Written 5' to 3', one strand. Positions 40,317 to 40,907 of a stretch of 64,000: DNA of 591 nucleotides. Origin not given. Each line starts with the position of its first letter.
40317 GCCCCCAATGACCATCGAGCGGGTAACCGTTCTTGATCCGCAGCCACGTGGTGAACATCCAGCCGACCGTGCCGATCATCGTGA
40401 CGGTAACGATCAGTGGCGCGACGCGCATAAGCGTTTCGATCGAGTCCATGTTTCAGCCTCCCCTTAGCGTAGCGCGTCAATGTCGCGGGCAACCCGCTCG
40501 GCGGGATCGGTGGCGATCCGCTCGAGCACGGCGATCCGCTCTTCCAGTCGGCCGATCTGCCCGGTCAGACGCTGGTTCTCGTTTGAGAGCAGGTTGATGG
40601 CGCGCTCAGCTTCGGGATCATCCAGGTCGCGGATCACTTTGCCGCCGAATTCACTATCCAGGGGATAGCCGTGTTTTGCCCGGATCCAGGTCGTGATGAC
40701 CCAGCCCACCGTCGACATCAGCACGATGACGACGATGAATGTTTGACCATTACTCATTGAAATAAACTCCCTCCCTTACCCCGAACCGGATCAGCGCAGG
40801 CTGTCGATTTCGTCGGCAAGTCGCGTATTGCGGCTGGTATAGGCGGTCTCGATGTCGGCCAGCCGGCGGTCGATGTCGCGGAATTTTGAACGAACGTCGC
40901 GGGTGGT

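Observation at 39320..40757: Five tandem 'tail-only' PspB/PspC-like mini-proteins appended to pspABC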

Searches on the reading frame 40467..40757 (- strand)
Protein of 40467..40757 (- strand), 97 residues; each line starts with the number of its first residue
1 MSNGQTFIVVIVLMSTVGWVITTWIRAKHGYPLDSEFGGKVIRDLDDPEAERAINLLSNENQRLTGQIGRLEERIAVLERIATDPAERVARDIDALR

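Call 3: search_protein_families(library=pfam, max_evalue=1, proteins=[window:40467-40757:-])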
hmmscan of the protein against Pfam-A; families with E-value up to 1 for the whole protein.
seq(97 aa): 3 families
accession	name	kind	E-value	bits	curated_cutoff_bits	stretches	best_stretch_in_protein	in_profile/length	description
PF09696.15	Ctf8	-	0.0074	17.1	22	1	46-85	59-98/133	Ctf8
PF11319.13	VasI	-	0.039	14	26.5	1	20-78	118-178/184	Type VI secretion system VasI, EvfG, VC_A0118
PF12669.12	FeoB_associated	-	0.17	12.6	27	1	5-28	1-24/44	FeoB-associated Cys-rich membrane protein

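Call 4: search_protein_families(library=ncbifam, max_evalue=1, proteins=[window:40467-40757:-])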
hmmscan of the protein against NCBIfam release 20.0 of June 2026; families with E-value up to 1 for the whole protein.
seq(97 aa): 5 families
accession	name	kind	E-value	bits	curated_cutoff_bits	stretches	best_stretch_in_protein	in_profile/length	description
NF052531.1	Strep_LiaS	equivalog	0.034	13.4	450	1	12-93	58-140/328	envelope stress sensor histidine kinase LiaS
NF010725.0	PRK14127.1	equivalog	0.074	13.5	91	1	36-84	32-78/111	cell division regulator GpsB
NF043058.1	T4SS_LegC2C7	subfamily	0.09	11.7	350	1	52-80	129-157/348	LegC2/C7 family Dot/Icm T4SS effector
NF041669.1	GvpT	domain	0.12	12.9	80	1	47-76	92-121/123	GvpT/GvpP family gas vesicle accessory protein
TIGR02976.1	phageshock_pspB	equivalog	0.31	11.4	51.7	1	62-83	45-66/75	envelope stress response membrane protein PspB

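Call 9: find_homologous_proteins(query=window:40467-40757:-, max_evalue=0.01)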
Query seq(97 aa) (97 aa): 3473 proteins with E <= 0.01 among 3480 candidates; the best 120 are listed.
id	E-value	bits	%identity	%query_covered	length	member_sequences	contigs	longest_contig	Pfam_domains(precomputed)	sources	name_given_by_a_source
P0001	7.5e-55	201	99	100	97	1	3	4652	-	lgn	-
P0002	5.2e-53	195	97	100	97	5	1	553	-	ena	-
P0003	1.5e-50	187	92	100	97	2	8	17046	-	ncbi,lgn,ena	-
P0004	2.1e-49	183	86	100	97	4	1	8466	-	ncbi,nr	ncbi:MAG: hypothetical protein B7Z43_05010 [Sphingomonas sp. 12-62-6]|nr:MAG: hypothetical protein B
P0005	9.2e-49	181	87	100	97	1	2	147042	-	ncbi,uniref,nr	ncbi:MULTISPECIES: hypothetical protein [unclassified Sphingomonas]|uniref:hypothetical protein n=1 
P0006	1.9e-48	180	85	100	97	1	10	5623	-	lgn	-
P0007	7.0e-48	178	87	100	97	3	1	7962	-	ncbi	-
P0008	2.1e-46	174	84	100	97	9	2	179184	-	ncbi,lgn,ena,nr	ncbi:MAG: hypothetical protein BVN32_08315 [Proteobacteria bacterium ST_bin14]|nr:MAG: hypothetical 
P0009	2.9e-46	173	84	100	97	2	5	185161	-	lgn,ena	-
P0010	3.8e-46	173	80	100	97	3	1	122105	-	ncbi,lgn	-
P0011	5.8e-45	169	80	100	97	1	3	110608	-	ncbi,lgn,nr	ncbi:MAG: hypothetical protein B7Y45_06495 [Sphingomonas sp. 28-66-16]|nr:MAG: hypothetical protein 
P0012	5.8e-45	169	81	100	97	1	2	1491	-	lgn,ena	-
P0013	2.1e-44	167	81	100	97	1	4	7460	-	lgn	-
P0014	3.1e-44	167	79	100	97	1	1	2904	-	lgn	-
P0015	3.4e-44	167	78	100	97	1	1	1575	-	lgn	-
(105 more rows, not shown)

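Call 12: find_related_loci(query=A2, collection=genome_contigs, flank=7000)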
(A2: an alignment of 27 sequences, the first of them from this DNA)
Query A2 (97 aa) in genome_contigs; peptide patterns used: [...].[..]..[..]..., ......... (x = any residue, [..] = any of these).
600 stretches matched a pattern (row limit reached: there are more); 595 encode a relative of the query (tblastn E <= 1e-3); the best 80 are kept; 80 distinct loci.
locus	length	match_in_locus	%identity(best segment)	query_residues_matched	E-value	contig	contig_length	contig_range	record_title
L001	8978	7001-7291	99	1-97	3e-60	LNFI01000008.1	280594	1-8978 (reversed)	MAG: Sphingomonadales bacterium Ga0077557 Ga0077557_108.1, whole genome shotgun sequence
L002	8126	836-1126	87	1-97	1e-54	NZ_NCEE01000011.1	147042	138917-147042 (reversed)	MAG: Sphingomonas sp. 32-62-10 04302015_32_scaffold_166, whole genome shotgun sequence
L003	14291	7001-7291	84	1-97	4e-52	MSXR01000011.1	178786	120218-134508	MAG: Proteobacteria bacterium ST_bin14 179, whole genome shotgun sequence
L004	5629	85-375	81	1-97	1e-51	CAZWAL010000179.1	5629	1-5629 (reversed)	MAG TPA_asm: uncultured Stakelama sp. isolate SRP287051_co1_152 genome assembly, contig: NODE_17278_length_5629_cov_7.51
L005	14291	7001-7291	72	1-97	1e-44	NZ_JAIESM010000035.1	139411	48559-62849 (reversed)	MAG: Sphingomonas sp. isolate co.spades.METABAT.2.5kb_033 c_000000444884, whole genome shotgun sequence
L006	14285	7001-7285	70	1-97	2e-42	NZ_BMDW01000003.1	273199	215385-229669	Sphingomonas psychrolutea strain CGMCC 1.10106 sequence03, whole genome shotgun sequence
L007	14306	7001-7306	65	1-97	1e-40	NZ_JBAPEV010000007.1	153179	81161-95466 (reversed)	Sphingomonas aquatica strain LMG 28596 NODE_7_length_153179_cov_174.089306, whole genome shotgun sequence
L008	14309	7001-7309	61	1-97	2e-40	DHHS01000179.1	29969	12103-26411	MAG TPA_asm: Sphingomonas sp. UBA4766 UBA4766_contig_111, whole genome shotgun sequence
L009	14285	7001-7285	66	1-97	4e-40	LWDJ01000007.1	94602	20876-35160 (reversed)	MAG: Proteobacteria bacterium SG_bin6 167, whole genome shotgun sequence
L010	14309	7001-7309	63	1-97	1e-39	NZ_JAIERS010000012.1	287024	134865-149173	MAG: Sphingomonas sp. isolate co.spades.METABAT.1kb_127 c_000000445234, whole genome shotgun sequence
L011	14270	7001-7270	70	7-97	3e-39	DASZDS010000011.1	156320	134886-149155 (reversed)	MAG TPA_asm: Allosphingosinicella sp. isolate SMAG_U6474 k141_391919, whole genome shotgun sequence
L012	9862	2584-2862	69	4-97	4e-39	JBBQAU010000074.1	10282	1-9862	MAG: Sphingomonadales bacterium isolate Co_metawrap_1438 Cmw_1438_k141_20796196_length_10282_cov_28.9890, whole genome s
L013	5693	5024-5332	60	1-97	2e-39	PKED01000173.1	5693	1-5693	MAG: Sphingomonadaceae bacterium isolate Alphapro3 c_000000008816, whole genome shotgun sequence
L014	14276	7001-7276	66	4-97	1e-38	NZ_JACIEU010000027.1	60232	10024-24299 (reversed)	Sphingobium scionense strain DSM 19371 Ga0373320_027, whole genome shotgun sequence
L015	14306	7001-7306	62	1-97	3e-38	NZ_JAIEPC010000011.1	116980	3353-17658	MAG: Sphingomonas sp. isolate co.spades.DASTOOL.1kb_159 c_000000444715, whole genome shotgun sequence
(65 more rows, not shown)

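Call 42: predict_structure(alignment_id=A2)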
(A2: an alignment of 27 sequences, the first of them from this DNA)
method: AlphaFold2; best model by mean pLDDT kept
length: 97 residues; sequences in the alignment: 27
mean_pLDDT: 78.5   pTM: 0.36
mean pLDDT of the five models: 78.5, 77.1, 76.3, 75.5, 74.7
residues with pLDDT >= 90: 22; 70-90: 54; 50-70: 14; < 50: 7
segments of 3 or more residues with pLDDT < 50: 36-42
pLDDT, mean of each block of 10 residues (from residue 1): 79 88 75 50 59 86 92 92 82 84
secondary structure, 60 per line:
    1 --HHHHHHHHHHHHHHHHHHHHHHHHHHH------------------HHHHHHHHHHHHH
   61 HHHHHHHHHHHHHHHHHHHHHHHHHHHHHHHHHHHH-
elements in order: H3-29 H48-96
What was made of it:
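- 40464..40757 (-): S1, 97 aa: membrane helix, conserved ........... juxtamembrane block, zipper helix ending ........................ AlphaFold2 gives helix 3-29, a low-confidence linker, and helix 48-96 (call 42).
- On PspB (PF06667 / TIGR02976): Only single-chain prediction was available (call 42).
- Structure: AlphaFold2 predicts a membrane helix, a flexible linker, and one long helix with pLDDT 86-92 over residues 51-80 (call 42).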

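Call 48: search_solved_structures(query=A2, max_evalue=1)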
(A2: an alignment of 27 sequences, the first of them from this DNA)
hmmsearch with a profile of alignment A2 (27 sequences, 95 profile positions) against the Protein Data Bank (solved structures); distinct sequences matched with E-value up to 1: 8.
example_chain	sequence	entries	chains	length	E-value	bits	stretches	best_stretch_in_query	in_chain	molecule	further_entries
6f1u_X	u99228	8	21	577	0.16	15.4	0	46-82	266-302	BICD family-like cargo adapter 1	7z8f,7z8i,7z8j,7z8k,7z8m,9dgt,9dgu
6f1t_x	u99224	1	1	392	0.17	15.4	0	45-82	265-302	BICD family-like cargo adapter 1,BICD family-like cargo adapter 1,BICD family-like cargo a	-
6f1t_X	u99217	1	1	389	0.18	15.3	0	45-82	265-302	BICD family-like cargo adapter 1,BICD family-like cargo adapter 1,BICD family-like cargo a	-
5kc1_C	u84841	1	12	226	0.26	14.8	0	43-76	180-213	Autophagy-related protein 38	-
3he4_A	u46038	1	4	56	0.31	14.5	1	42-78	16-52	SYNZIP6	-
6znm_X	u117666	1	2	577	0.32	14.5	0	46-82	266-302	BICD family-like cargo adapter 1,BICD family-like cargo adapter 1,BICDR1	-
5x9x_A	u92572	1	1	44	0.35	14.4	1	47-78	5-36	Metabotropic GABA-B receptor subtype 1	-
5gwm_A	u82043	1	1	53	0.42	14.1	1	48-78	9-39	Metabotropic GABA-B receptor subtype 1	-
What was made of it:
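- PDB matches are only generic coiled coils at E>0.1 (call 48).
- Tried and rejected: A PDB sequence search with the S1 profile finds only generic coiled coils at E>0.1 (call 48).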

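Call 60: search_protein_families(library=ncbifam, alignment_id=A4, max_evalue=0.01)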
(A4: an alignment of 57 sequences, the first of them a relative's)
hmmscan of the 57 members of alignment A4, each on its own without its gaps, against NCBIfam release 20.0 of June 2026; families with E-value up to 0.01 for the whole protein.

A. member 1, L001:7640-7906:+ (89 aa): 1 family
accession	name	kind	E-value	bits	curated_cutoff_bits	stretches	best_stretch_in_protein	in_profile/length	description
TIGR02976.1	phageshock_pspB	equivalog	0.0001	22.5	51.7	1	9-70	3-67/75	envelope stress response membrane protein PspB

B. families by the number of members that match (of 57 scanned): 9 families
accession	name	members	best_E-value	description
TIGR02976.1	phageshock_pspB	37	4.5e-06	envelope stress response membrane protein PspB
TIGR02978.1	phageshock_pspC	27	9.8e-05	envelope stress response membrane protein PspC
NF006993.0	PRK09458.1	19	6.3e-05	envelope stress response membrane protein PspB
NF011852.0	PRK15324.1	3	0.0019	EscJ/YscJ/HrcJ family type III secretion inner membrane ring protein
NF007973.0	PRK10697.1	2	0.0014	envelope stress response membrane protein PspC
NF001420.0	PRK00294.1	2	0.0032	co-chaperone HscB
NF050134.1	TdecoylIsomFabM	1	0.0042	trans-2-decenoyl-ACP isomerase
NF005575.0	PRK07260.1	1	0.0072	enoyl-CoA hydratase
NF053524.1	thylo_ssl2009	1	0.0084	ssl2009 family thylakoid membrane protein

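Call 61: search_protein_families(library=ncbifam, alignment_id=A5, max_evalue=0.01)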
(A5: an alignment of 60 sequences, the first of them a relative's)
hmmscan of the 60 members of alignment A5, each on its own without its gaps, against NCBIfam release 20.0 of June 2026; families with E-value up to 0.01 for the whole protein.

A. member 1, L001:7939-8178:+ (80 aa): 0 families

B. families by the number of members that match (of 60 scanned): 9 families
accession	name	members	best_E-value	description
TIGR02976.1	phageshock_pspB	28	2.4e-06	envelope stress response membrane protein PspB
TIGR02978.1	phageshock_pspC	18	3.3e-05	envelope stress response membrane protein PspC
TIGR03495.1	phage_LysB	9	1.4e-05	Rz-like lysis system protein LysB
NF006993.0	PRK09458.1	5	9.5e-06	envelope stress response membrane protein PspB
NF052401.1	AdhsnEplAEhrl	2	0.0022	adhesin EplA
NF053852.1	vesicle_Bd0635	1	0.00028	CpoB-like predatory vesicle lipoprotein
TIGR02209.1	ftsL_broad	1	0.0043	cell division protein FtsL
NF033779.0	Tim44_TimA_adap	1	0.0043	Tim44/TimA family putative adaptor protein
TIGR03480.1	HpnN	1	0.0078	hopanoid biosynthesis associated RND transporter like protein HpnN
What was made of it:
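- On PspB (PF06667 / TIGR02976): 37 of 57 S3 and 28 of 60 S4 orthologues hit TIGR02976 (calls 60, 61).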

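Call 62: search_protein_families(library=ncbifam, alignment_id=A6, max_evalue=0.01)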
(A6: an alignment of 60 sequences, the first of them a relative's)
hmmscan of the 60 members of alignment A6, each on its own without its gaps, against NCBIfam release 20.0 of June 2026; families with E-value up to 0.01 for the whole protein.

A. member 1, L001:8193-8435:+ (81 aa): 0 families

B. families by the number of members that match (of 60 scanned): 3 families
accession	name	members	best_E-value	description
NF047839.1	PspM_Rv2743c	1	0.0023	phage shock envelope stress response protein PspM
NF002153.0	PRK00984.1-2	1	0.0055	tRNA pseudouridine(13) synthase TruD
NF005438.0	PRK07027.1-1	1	0.0096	cobalamin biosynthesis protein CbiG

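Call 64: search_protein_families(library=ncbifam, alignment_id=A2, max_evalue=0.01)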
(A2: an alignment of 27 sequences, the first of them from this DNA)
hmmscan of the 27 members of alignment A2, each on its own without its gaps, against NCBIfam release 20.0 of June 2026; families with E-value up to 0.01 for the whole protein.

A. member 1, seq(97 aa): 0 families

B. families by the number of members that match (of 27 scanned): 4 families
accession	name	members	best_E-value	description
NF041669.1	GvpT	1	0.0025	GvpT/GvpP family gas vesicle accessory protein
NF052531.1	Strep_LiaS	1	0.0044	envelope stress sensor histidine kinase LiaS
NF010725.0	PRK14127.1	1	0.0075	cell division regulator GpsB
NF043058.1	T4SS_LegC2C7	1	0.0081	LegC2/C7 family Dot/Icm T4SS effector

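Call 65: search_protein_families(library=ncbifam, alignment_id=A7, max_evalue=0.01)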
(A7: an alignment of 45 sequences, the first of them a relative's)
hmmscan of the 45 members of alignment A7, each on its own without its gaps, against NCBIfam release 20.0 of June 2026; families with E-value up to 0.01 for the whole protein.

A. member 1, L001:7309-7626:+ (106 aa): 2 families
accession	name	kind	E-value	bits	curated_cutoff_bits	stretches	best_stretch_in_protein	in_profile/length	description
TIGR02978.1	phageshock_pspC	equivalog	0.0015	18.4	104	1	33-101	52-121/121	envelope stress response membrane protein PspC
NF045622.1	Npun_F5560_fam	hypoth_equivalog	0.0095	16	125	0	57-86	118-147/156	Npun_F5560 family protein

B. families by the number of members that match (of 45 scanned): 3 families
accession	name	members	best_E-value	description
TIGR02978.1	phageshock_pspC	42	3.8e-05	envelope stress response membrane protein PspC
NF045622.1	Npun_F5560_fam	29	0.00042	Npun_F5560 family protein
NF007973.0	PRK10697.1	2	0.0052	envelope stress response membrane protein PspC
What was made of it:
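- Curated PspB and PspC models are the only recurrent hits for S2, S3 and S4 (calls 60, 61, 65). PspB and PspC are the only recurrent families among 18,950 models for S2, S3 and S4 (calls 60, 61, 65).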

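Call 67: find_homologous_proteins(query=A6, max_evalue=0.001)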
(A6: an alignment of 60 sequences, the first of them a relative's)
Query A6 (60 sequences) (81 aa, profile of the alignment): 7998 proteins with E <= 0.001 among 8000 candidates; the best 120 are listed.
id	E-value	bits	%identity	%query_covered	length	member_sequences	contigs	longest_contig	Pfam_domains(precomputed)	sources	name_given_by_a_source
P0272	1.6e-36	142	76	100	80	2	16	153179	-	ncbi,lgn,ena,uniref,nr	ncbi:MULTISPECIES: hypothetical protein [Sphingomonas]|uniref:hypothetical protein n=1 Tax=Sphingomo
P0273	1.9e-36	142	66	100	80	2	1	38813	-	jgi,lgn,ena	-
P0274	1.9e-36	142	66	100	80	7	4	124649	-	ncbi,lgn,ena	ncbi:MAG: hypothetical protein V4472_00555 [Pseudomonadota bacterium]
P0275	2.0e-36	142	68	100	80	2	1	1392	-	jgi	jgi:hypothetical protein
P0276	2.3e-36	142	67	100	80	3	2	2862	-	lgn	-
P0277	3.7e-36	141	65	100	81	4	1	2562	-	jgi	jgi:hypothetical protein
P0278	3.7e-36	141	64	100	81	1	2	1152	-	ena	-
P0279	3.8e-36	141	79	100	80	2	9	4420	-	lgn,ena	-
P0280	4.1e-36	141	64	100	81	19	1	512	-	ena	-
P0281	4.2e-36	141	76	100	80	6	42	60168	-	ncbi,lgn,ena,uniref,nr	ncbi:MAG: hypothetical protein H2054_11000 [Sphingomonas sp.]|uniref:hypothetical protein n=1 Tax=Sp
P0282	4.4e-36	141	63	100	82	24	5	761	-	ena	-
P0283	4.6e-36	141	64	100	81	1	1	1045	-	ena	-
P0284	4.6e-36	141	67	100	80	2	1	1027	-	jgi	jgi:hypothetical protein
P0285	4.8e-36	141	72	100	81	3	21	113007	-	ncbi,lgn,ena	-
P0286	5.2e-36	141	70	100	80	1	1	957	-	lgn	-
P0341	3.2e-35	138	66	100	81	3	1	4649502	-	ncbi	ncbi:hypothetical protein [Sphingomonas koreensis]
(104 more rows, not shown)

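Call 68: find_encoding_contigs(protein=P0341, flank=6000, max_places=2)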
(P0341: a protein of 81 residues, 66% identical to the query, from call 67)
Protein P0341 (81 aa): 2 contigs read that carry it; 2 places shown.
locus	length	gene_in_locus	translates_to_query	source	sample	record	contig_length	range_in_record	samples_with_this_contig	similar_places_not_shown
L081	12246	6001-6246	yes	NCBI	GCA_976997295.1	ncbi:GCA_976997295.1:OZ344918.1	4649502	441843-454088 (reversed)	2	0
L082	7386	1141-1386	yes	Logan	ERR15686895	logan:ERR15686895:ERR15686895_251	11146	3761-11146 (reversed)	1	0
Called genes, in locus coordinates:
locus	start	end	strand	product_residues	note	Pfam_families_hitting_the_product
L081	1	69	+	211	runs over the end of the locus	PF04279:IspA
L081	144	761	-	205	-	PF00081:Sod_Fe_N, PF02777:Sod_Fe_C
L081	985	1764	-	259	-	PF01925:TauE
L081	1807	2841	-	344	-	PF00158:Sigma54_activat, PF01078:Mg_chelatase (weak), PF14532:Sigma54_activ_2, PF07728:AAA_5 (weak), PF25601:AAA_lid_14, PF02954:HTH_8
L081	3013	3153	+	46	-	-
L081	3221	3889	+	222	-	PF04012:PspA_IM30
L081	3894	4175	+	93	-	PF06667:PspB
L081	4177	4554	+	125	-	PF04024:PspC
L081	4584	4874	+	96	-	-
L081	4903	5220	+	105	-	-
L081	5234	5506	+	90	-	-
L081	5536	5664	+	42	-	-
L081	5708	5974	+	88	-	-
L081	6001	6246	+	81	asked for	-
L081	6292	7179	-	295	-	PF00135:COesterase, PF01738:DLH (weak), PF02129:Peptidase_S15 (faint), PF20434:BD-FAE, PF02230:Abhydrolase_2 (faint), PF00561:Abhydrolase_1 (faint), PF07859:Abhydrolase_3, PF00326:Peptidase_S9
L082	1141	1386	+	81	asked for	-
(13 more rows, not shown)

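Call 81: search_dna_similar(query=window:40467-40757:-, collection=plasmids, mode=protein, max_evalue=0.001, max_rows=15)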
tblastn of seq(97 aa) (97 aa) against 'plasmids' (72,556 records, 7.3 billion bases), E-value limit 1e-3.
Records with a match: 1; places in all: 1; records where one place covers at least 80% of the query: 1.
Best place of each record, by identity: 60-80% 1.
By first word of the organism name: Sphingomonas 1.
By predicted mobility (MOB-suite, as given by PLSDB): non-mobilizable 1.
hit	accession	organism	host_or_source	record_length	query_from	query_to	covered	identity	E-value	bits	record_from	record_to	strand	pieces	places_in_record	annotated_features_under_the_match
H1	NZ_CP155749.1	Sphingomonas parapaucimobilis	Chinese cabbage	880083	3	97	98%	61.1%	9e-31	120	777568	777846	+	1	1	hypothetical protein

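Call 82: get_annotated_region(hit=H1, flank=3500)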
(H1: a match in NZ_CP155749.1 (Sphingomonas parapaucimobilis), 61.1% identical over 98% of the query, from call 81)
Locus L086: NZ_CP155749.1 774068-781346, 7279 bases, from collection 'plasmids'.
description: Sphingomonas parapaucimobilis strain YK209 plasmid unnamed1, complete sequence
organism: Sphingomonas parapaucimobilis (NCBI taxid 28213)
taxonomy: Bacteria; Pseudomonadota; Alphaproteobacteria; Sphingomonadales; Sphingomonadaceae; Sphingomonas; Sphingomonas parapaucimobilis
host: -; source: Chinese cabbage; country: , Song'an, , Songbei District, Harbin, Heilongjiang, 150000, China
typing (MOB-suite, as given by PLSDB): non-mobilizable
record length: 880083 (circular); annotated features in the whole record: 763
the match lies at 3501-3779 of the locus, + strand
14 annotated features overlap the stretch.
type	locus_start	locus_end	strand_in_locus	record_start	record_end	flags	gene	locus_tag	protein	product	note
CDS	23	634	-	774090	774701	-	-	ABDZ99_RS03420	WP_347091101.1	superoxide dismutase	-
CDS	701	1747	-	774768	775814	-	pspF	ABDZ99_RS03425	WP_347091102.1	phage shock protein operon transcriptional activator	GO:0006355 - regulation of DNA-templated transcription [Evidence IEA]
CDS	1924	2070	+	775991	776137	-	-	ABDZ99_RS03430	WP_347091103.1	hypothetical protein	-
CDS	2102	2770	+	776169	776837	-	pspA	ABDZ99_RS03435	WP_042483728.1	phage shock protein PspA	-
CDS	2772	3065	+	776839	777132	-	pspB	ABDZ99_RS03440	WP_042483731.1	envelope stress response membrane protein PspB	GO:0009271 - phage shock [Evidence IEA]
CDS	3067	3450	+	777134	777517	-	pspC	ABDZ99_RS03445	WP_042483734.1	envelope stress response membrane protein PspC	-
CDS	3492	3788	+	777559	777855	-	-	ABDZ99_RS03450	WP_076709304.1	hypothetical protein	-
CDS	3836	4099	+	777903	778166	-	-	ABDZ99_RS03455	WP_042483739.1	hypothetical protein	-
CDS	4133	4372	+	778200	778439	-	-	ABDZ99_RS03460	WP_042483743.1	hypothetical protein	-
CDS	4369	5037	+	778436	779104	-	-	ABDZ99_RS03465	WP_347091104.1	hypothetical protein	-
CDS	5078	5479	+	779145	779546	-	-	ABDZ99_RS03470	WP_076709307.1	SufE family protein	-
CDS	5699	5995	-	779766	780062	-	-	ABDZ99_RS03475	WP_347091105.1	(2Fe-2S) ferredoxin domain-containing protein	-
CDS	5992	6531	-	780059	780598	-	-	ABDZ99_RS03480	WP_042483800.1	J domain-containing protein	GO:0006457 - protein folding [Evidence IEA]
CDS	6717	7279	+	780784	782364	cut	-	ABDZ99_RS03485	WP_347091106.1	SulP family inorganic anion transporter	GO:0008272 - sulfate transport [Evidence IEA]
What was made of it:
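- Tried and rejected: Only one plasmid-collection hit was found, on a Sphingomonas 880-kb replicon (calls 81, 82).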
